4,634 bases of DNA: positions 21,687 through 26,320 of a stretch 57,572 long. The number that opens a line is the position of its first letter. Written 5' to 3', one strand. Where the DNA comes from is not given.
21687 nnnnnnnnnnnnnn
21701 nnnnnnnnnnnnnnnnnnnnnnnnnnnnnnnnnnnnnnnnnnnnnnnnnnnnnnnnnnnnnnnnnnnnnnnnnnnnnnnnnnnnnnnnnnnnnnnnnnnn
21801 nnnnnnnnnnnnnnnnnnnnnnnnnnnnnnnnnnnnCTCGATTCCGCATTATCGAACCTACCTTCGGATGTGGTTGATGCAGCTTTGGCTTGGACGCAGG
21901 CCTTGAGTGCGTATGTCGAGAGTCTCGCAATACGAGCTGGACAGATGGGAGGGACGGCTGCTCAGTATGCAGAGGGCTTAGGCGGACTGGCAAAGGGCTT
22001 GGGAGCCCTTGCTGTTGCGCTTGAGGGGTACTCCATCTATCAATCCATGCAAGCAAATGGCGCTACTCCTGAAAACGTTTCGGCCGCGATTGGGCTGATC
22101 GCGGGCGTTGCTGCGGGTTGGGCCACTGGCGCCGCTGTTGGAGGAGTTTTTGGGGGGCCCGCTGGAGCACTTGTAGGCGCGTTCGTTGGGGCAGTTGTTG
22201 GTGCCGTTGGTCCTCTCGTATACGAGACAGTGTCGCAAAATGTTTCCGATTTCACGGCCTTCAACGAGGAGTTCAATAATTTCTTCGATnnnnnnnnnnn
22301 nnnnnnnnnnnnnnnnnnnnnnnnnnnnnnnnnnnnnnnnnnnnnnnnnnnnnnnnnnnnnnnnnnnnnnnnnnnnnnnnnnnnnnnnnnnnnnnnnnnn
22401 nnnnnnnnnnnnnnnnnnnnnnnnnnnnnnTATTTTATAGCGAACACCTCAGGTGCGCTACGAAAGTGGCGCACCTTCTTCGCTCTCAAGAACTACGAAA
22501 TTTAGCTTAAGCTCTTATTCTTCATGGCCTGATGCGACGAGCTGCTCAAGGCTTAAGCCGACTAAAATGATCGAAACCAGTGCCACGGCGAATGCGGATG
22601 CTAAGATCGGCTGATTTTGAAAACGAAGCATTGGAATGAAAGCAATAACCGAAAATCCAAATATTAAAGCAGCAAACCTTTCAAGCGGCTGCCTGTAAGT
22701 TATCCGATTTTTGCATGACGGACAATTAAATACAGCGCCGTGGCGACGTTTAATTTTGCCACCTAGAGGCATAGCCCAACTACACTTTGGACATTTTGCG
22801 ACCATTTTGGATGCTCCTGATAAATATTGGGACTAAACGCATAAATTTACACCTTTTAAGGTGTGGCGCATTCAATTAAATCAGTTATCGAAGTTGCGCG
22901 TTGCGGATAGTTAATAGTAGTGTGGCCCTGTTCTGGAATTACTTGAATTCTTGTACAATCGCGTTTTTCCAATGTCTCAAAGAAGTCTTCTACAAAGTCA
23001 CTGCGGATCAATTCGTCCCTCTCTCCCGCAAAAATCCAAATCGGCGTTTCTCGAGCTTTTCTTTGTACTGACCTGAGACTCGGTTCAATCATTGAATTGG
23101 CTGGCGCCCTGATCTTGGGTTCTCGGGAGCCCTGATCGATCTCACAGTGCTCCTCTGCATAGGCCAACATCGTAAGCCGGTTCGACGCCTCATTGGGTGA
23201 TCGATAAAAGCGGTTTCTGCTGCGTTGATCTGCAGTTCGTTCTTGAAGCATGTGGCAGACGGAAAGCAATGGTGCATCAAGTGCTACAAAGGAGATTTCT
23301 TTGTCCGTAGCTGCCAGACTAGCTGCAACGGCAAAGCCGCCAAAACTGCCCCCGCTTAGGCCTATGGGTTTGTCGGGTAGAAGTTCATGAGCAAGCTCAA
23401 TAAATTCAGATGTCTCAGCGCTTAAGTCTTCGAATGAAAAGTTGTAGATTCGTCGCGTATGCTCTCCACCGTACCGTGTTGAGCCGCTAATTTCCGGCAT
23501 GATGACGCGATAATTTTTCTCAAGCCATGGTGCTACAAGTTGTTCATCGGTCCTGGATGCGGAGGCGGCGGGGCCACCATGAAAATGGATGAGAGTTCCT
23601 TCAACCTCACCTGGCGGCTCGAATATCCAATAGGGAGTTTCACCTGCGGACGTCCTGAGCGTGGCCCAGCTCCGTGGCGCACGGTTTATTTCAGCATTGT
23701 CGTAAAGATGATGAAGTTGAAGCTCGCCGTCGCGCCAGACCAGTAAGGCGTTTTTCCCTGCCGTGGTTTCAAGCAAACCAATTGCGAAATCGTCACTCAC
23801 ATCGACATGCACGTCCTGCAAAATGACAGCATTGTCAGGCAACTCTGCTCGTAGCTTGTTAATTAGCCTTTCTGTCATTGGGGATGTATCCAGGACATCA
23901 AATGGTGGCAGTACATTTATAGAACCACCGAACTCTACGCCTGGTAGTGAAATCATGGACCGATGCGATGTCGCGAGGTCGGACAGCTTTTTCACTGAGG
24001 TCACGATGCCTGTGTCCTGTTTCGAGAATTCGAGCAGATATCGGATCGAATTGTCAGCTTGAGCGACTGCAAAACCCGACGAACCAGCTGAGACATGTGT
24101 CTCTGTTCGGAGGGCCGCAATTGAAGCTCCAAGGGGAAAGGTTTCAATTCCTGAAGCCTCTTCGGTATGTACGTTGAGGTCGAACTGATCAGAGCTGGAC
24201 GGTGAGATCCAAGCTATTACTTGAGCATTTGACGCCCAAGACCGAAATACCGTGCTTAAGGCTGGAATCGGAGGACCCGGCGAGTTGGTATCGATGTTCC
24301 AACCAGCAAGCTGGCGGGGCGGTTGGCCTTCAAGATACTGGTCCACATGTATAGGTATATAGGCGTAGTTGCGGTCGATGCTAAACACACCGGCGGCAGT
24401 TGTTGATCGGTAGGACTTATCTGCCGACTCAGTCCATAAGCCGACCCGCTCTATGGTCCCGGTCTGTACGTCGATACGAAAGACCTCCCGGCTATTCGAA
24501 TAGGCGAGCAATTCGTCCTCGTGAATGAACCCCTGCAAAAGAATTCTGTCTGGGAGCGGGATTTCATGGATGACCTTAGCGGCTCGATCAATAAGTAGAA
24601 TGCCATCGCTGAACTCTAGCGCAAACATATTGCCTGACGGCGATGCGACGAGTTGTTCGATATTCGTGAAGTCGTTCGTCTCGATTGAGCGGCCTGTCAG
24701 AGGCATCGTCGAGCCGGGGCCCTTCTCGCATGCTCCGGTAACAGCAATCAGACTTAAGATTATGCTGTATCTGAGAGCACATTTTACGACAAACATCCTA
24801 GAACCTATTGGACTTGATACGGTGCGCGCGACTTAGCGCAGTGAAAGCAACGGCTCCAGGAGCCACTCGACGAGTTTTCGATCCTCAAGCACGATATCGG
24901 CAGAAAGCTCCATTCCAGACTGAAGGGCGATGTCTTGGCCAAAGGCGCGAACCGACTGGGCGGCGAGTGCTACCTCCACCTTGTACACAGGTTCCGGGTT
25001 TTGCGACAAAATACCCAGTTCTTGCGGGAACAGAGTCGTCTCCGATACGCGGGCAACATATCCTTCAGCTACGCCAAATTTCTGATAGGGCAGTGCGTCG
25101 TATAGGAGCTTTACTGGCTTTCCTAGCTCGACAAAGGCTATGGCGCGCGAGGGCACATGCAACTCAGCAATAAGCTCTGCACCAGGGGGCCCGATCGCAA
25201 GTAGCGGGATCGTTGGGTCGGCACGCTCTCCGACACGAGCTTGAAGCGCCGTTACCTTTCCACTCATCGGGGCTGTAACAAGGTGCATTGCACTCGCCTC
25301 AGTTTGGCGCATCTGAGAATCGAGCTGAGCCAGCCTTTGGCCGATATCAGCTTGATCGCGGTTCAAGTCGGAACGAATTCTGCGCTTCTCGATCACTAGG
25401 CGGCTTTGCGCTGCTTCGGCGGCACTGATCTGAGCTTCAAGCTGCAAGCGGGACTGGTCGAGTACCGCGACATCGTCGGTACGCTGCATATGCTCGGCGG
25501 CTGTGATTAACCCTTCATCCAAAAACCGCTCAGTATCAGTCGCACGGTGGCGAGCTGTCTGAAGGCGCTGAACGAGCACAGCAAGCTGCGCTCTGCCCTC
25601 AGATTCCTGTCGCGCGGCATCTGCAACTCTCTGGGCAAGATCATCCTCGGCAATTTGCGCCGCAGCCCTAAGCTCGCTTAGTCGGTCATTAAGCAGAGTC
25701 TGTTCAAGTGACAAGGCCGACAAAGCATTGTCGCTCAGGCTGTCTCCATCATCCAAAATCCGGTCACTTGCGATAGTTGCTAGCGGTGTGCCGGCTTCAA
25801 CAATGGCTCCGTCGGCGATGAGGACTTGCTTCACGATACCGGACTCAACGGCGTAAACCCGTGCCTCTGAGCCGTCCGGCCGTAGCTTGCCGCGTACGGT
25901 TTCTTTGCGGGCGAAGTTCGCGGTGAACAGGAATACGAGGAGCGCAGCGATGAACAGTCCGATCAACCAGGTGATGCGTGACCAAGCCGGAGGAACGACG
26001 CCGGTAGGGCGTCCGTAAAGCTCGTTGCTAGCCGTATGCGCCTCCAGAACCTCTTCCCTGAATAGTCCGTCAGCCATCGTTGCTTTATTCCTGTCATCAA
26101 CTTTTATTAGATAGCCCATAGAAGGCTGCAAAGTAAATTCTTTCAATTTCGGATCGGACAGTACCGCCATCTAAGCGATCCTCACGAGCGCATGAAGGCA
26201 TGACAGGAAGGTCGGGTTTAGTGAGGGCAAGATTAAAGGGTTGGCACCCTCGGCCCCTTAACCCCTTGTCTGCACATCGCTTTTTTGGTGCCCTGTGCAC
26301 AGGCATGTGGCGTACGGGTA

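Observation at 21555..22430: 291-aa protein with a textbook 15-aa double-glycine leader, Gly-rich N-region, glycine-zipper hydrophobic hairpin and acidic Asn/Asp tail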

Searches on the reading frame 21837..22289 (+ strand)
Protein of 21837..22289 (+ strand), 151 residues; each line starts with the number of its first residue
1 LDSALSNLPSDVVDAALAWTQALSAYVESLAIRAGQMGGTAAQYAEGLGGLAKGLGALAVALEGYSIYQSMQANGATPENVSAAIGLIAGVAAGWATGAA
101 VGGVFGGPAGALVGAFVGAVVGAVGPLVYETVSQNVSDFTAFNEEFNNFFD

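Call 46: search_solved_structures(query=A3, max_evalue=10, show_alignments=4)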
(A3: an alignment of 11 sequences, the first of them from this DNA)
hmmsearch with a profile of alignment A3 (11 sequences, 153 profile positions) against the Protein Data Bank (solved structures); distinct sequences matched with E-value up to 10: 10.
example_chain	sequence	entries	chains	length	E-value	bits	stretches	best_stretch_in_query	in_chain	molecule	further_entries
6thk_A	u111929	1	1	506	3.9e-06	30.4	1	11-126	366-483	Pyocin S5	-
7ojf_A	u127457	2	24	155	0.035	17.5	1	88-137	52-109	Outer membrane lipoprotein slyB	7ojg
6x65_N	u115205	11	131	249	0.085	16.3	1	52-112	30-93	Outer membrane protein, OmpA family protein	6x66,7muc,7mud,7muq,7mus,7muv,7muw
9tiu_A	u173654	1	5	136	0.35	14.3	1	81-117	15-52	Large-conductance mechanosensitive channel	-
28oa_A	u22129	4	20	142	0.38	14.2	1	81-117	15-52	Large-conductance mechanosensitive channel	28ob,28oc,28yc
5d3m_C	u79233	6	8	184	0.46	13.9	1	47-110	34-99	S-component for folate | Conserved hypothetical membrane protein | Folate family ECF transporter S component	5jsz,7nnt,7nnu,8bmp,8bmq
9tiv_A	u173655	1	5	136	1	12.8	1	81-117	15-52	Large-conductance mechanosensitive channel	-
7luv_D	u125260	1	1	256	2.2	11.7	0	42-84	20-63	THO complex subunit MFT1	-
5d0y_A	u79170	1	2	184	2.6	11.5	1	51-110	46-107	Conserved hypothetical membrane protein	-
7qog_M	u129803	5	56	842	5.8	10.3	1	89-127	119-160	Cargo protein 1 gp45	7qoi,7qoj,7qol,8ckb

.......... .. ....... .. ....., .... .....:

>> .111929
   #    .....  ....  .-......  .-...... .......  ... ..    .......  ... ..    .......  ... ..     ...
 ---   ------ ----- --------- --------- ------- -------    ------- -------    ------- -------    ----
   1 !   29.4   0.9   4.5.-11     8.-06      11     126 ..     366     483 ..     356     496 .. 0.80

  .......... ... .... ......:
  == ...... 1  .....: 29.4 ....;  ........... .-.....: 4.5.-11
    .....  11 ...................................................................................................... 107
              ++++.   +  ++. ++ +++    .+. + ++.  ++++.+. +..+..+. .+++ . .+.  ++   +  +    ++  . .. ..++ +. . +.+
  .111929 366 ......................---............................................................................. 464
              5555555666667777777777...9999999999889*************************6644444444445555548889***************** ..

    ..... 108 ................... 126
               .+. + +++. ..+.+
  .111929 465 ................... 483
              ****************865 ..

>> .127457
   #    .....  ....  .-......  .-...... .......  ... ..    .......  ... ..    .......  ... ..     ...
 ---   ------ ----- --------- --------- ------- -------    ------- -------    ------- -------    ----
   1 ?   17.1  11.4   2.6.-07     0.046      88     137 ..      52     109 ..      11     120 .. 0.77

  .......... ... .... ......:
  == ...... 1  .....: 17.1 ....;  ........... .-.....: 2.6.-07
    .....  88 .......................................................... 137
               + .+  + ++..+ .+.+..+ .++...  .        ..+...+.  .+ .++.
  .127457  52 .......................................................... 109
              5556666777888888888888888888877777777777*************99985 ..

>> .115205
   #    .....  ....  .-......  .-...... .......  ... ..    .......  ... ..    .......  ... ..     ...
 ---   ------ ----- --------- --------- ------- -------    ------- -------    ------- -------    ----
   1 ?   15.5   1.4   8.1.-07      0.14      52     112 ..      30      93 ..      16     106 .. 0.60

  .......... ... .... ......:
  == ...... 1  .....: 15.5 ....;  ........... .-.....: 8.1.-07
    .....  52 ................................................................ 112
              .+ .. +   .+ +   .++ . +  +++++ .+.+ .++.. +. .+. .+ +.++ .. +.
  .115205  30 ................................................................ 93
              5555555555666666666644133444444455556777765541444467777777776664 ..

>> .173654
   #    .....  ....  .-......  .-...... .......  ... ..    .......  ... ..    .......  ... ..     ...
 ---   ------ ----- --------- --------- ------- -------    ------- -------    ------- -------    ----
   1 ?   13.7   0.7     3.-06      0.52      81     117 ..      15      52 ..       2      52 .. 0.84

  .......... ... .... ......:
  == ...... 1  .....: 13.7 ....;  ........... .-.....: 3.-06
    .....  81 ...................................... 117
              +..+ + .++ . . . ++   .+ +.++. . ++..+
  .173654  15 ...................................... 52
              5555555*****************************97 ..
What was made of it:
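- Only pyocin S5, not the other solved colicins, appears in the PDB search (call 46).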

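Call 47: search_protein_families(library=pfam, alignment_id=A3, max_evalue=1)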
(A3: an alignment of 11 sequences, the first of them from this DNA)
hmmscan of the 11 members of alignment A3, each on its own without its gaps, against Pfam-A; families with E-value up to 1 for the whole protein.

A. member 1, seq(151 aa): 3 families
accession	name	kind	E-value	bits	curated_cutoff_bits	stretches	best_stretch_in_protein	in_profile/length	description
PF01024.24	Colicin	-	0.0041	17.4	23.4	1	45-124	91-173/185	Colicin pore forming domain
PF13441.11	Gly-zipper_YMGG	-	0.025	14.7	28.9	1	88-124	4-41/45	YMGG-like Gly-zipper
PF18898.5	DUF5654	-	0.22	11.9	23.8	1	15-44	21-47/71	Family of unknown function (DUF5654)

B. families by the number of members that match (of 11 scanned): 22 families
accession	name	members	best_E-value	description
PF13441.11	Gly-zipper_YMGG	6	2.9e-05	YMGG-like Gly-zipper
PF13488.11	Gly-zipper_Omp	5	1e-07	Glycine zipper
PF20721.2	C19orf12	5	0.01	C19orf12-like protein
PF05433.20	Rick_17kDa_Anti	4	0.00046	Glycine zipper 2TM domain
PF05818.17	TraT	4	0.14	Enterobacterial TraT complement resistance protein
PF02382.20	RTX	3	0.00094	N-terminal domain in RTX protein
PF06897.17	DUF1269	2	0.0022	Protein of unknown function (DUF1269)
PF11981.13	DUF3482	2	0.015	Domain of unknown function (DUF3482)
PF04306.18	DUF456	2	0.059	Protein of unknown function (DUF456)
PF14362.11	DUF4407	1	0.0027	Domain of unknown function (DUF4407)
PF01024.24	Colicin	1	0.0041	Colicin pore forming domain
PF17508.7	MccV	1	0.039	Microcin V bacteriocin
PF13572.11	DUF4134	1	0.058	Domain of unknown function (DUF4134)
PF06451.17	Moricin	1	0.21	Moricin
PF18898.5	DUF5654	1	0.22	Family of unknown function (DUF5654)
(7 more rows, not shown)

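Call 60: predict_structure(alignment_id=A3)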
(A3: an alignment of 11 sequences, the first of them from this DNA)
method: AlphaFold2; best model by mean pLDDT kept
length: 151 residues; sequences in the alignment: 11
mean_pLDDT: 53.0   pTM: 0.35
mean pLDDT of the five models: 53.0, 50.9, 47.8, 44.4, 44.1
residues with pLDDT >= 90: 0; 70-90: 7; 50-70: 82; < 50: 62
segments of 3 or more residues with pLDDT < 50: 1-5, 37-39, 41-54, 105-110, 122-151
pLDDT, mean of each block of 10 residues (from residue 1): 57 61 57 52 44 51 63 69 64 59 49 51 43 37 39 37
secondary structure, 60 per line:
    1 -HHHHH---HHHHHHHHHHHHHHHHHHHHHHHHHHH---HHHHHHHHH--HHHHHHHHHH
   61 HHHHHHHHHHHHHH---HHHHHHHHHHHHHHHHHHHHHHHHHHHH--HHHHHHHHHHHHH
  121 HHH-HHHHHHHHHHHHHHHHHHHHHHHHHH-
elements in order: H2-6 H10-36 H40-48 H51-74 H78-105 H108-123 H125-150

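Call 64: fold_search(model_id=the predicted structure, library=pdb)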
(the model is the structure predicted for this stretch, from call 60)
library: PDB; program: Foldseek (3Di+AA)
matches with E <= 10: 26; with E <= 0.001: 0
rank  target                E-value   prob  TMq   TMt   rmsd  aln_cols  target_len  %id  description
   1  6vgi_C                1.8e+00  0.08  0.22  0.22  17.0       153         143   18  Crystal Structures of FLAP bound to MK-866 (released 2020-12-02)
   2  6n4n_F                2.0e+00  0.28  0.36  0.30  10.3       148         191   14  Crystal structure of the designed protein DNCR2/danoprevir/NS3a complex (released 2019-09-11)
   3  8dt0_B                2.3e+00  0.13  0.27  0.29  11.4       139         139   16  Scaffolding protein functional sites using deep learning (released 2022-08-10)
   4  6n4n_C                2.5e+00  0.25  0.36  0.31  10.3       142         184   15  Crystal structure of the designed protein DNCR2/danoprevir/NS3a complex (released 2019-09-11)
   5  9qwr_B                3.1e+00  0.05  0.18  0.16  28.4       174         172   18  MIC60 helical bundle dimer (released 2026-02-25)
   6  9ddm_E                3.9e+00  0.05  0.22  0.15  28.3       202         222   18  E. coli TolAQR conformation I (released 2025-07-09)
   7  8pm6                  3.9e+00  0.05  0.19  0.05  19.4       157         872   17  Human bile salt export pump (BSEP) in complex with inhibitor GBM in nanodiscs (released 2023-11-22)
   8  9kq0_A                4.3e+00  0.04  0.20  0.14  27.2       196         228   16  Structure of TolQRA complex at pH 8.0 from E.coli (released 2026-03-04)
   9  8sb9                  4.6e+00  0.05  0.21  0.04  22.4       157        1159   15  CryoEM structure of P-Glycoprotein in inward facing 1 state under continuous turnover conditions with vinblastine (released 2025-04-23)
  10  8f6r_A                5.1e+00  0.18  0.35  0.26   9.3       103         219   14  CryoEM structure of designed modular protein oligomer C6-79 (released 2023-11-29)
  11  9div_B                5.7e+00  0.04  0.22  0.24  11.5       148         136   21  The crystal structure of de novo designed ChuA binding protein C8 (released 2025-05-21)
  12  9ij9_R                6.0e+00  0.06  0.22  0.13  11.4       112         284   12  A Cryo-EM structure of Bitter taste receptor TAS2R14 with Gi complex (released 2024-07-24)
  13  8zpx                  6.0e+00  0.04  0.20  0.03  23.5       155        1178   11  Structure of the wild-type Arabidopsis ABCB1 in the apo state (released 2025-03-12)
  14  8zq4                  6.0e+00  0.04  0.22  0.04  24.6       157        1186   11  Structure of the Arabidopsis ABCB1 EQ mutant in the BL plus ATP bound state (released 2025-03-12)
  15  6hfb_C                6.6e+00  0.05  0.20  0.09  14.6       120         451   17  Outward-facing conformation of a multidrug resistance MATE family transporter of the MOP superfamily. (released 2019-06-12)
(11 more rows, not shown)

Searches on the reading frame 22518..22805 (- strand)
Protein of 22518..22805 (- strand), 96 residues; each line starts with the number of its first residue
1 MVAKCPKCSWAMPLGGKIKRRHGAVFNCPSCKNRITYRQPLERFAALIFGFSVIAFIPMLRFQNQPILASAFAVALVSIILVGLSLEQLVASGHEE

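Call 8: search_protein_families(library=pfam, proteins=[window:22518-22805:-], max_evalue=0.1)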
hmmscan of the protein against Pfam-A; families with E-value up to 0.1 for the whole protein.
window:22518-22805:- (96 aa): 7 families
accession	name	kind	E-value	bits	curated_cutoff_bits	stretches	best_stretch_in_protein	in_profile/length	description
PF08274.17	Zn_Ribbon_YjdM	-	0.0024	18.3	30.8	1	3-34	3-28/30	PhnA Zinc-Ribbon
PF22191.2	IBR_1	-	0.0069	16.7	27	0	27-44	5-22/47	IBR domain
PF24441.1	DUF7560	-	0.015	15.5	27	0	25-36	5-16/44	Family of unknown function (DUF7560)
PF20120.5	DUF6510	-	0.025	14.9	26.4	1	2-34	26-60/86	Family of unknown function (DUF6510)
PF01396.24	Zn_ribbon_Top1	-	0.026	14.7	32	0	27-39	3-15/39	Topoisomerase DNA binding C4 zinc finger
PF17848.7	Zn_ribbon_ACC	-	0.031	14.9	24.5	0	26-38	2-13/26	Acetyl-CoA carboxylase zinc finger domain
PF25207.1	DUF7837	-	0.081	13.4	27.8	0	27-39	7-19/47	Domain of unknown function (DUF7837)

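Call 9: search_protein_families(library=ncbifam, proteins=[window:22518-22805:-], max_evalue=0.1)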
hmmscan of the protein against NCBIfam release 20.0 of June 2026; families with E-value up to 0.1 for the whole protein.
window:22518-22805:- (96 aa): 3 families
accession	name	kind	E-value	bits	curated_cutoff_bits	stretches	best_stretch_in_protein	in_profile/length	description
TIGR04104.1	cxxc_20_cxxc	subfamily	0.0024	18.2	45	1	4-82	2-82/93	TIGR04104 family putative zinc finger protein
NF011481.0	PRK14890.1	equivalog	0.031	14.3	61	1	19-39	20-41/61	putative Zn-ribbon RNA-binding protein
NF041909.1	HVO_2753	equivalog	0.058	13.3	80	0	17-36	18-37/59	HVO_2753 family zinc finger protein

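Call 98: find_related_loci(query=A6, collection=metagenome_contigs, flank=4000)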
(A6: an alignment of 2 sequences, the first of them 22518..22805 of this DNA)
Query A6 (96 aa) in metagenome_contigs; peptide patterns used: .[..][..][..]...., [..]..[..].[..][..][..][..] (x = any residue, [..] = any of these).
361 stretches matched a pattern; 1 encode a relative of the query (tblastn E <= 1e-3); 1 distinct loci.
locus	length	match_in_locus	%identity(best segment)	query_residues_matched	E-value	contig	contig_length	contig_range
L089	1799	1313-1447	40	1-44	1e-7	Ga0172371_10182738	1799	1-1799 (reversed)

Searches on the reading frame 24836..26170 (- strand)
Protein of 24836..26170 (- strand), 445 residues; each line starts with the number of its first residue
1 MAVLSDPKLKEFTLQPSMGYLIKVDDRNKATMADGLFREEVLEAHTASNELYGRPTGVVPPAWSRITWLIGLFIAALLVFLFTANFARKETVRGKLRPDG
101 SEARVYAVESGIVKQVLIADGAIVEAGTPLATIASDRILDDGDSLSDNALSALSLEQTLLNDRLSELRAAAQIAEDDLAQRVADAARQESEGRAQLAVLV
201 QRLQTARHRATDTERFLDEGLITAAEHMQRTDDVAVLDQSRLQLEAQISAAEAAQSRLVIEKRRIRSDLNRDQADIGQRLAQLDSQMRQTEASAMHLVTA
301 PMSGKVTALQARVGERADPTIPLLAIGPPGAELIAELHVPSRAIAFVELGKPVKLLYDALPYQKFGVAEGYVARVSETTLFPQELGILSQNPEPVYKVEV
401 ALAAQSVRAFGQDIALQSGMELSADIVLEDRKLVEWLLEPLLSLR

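Call 8: search_protein_families(library=pfam, proteins=[window:24836-26170:-], max_evalue=0.1)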
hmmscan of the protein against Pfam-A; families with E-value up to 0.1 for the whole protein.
window:24836-26170:- (445 aa): 5 families
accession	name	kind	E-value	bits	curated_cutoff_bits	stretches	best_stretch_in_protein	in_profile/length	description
PF13437.12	HlyD_3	-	2.2e-13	51.3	22.2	2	298-419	2-106/106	HlyD family secretion protein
PF16576.10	HlyD_D23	-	9.8e-10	38.5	30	1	281-365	94-177/214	Barrel-sandwich domain of CusB or HlyD membrane-fusion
PF00364.28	Biotin_lipoyl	-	5.2e-06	26.6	22.1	1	102-133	42-73/73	Biotin-requiring enzyme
PF13533.13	Biotin_lipoyl_2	-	3.9e-05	23.8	29.8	1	110-133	8-31/32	Biotin-lipoyl like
PF00529.27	CusB_dom_1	-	0.0032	18.1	26.5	1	136-426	12-87/89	Cation efflux system protein CusB domain 1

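Call 9: search_protein_families(library=ncbifam, proteins=[window:24836-26170:-], max_evalue=0.1)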
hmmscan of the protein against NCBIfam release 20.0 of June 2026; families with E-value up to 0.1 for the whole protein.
window:24836-26170:- (445 aa): 11 families
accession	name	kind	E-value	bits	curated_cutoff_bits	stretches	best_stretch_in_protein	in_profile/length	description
TIGR01843.1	type_I_hlyD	subfamily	3.9e-39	134.8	208.65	2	149-442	123-412/422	HlyD family type I secretion periplasmic adaptor subunit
TIGR00998.1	8a0101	subfamily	6.7e-09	35.1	390.8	1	92-362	32-270/334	EmrA/EmrK family multidrug efflux transporter periplasmic adaptor subunit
TIGR03794.1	NHLM_micro_HlyD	equivalog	1.9e-07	30.3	156.2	1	70-380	27-341/421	NHLP bacteriocin system secretion protein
TIGR01730.1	RND_mfp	subfamily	1.3e-06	27.6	94.9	2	86-209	11-131/322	efflux RND transporter periplasmic adaptor subunit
NF004173.0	PRK05641.1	equivalog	0.0012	19.4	199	0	104-132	123-151/153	putative acetyl-CoA carboxylase biotin carboxyl carrier protein subunit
TIGR01347.1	sucB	equivalog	0.0085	15.3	378.65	1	101-285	42-196/404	dihydrolipoyllysine-residue succinyltransferase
NF004309.0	PRK05704.1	equivalog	0.032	13.6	449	1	101-284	44-199/408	2-oxoglutarate dehydrogenase complex dihydrolipoyllysine-residue succinyltransferase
NF006761.0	PRK09282.1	domain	0.046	12.2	402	0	239-317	466-543/591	pyruvate carboxylase subunit B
NF005117.0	PRK06549.1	equivalog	0.05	14.2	159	0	282-325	47-91/130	acetyl-CoA carboxylase biotin carboxyl carrier protein subunit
TIGR02168.1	SMC_prok_B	equivalog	0.058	11.1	567.35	1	147-297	699-845/1181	chromosome segregation protein SMC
NF045487.1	ASRP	equivalog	0.082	11.5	300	0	150-296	333-478/593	archaea-specific SMC-related protein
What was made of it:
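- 24833..26170 (-): HlyD-family membrane-fusion adaptor. TIGR01843 3.9e-39 and HlyD_3 2e-13 (calls 8, 9).
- On Double-glycine-leader cargo of peptidase-containing ABC transporters: 24833-26170, TIGR01843 3.9e-39 (call 9).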
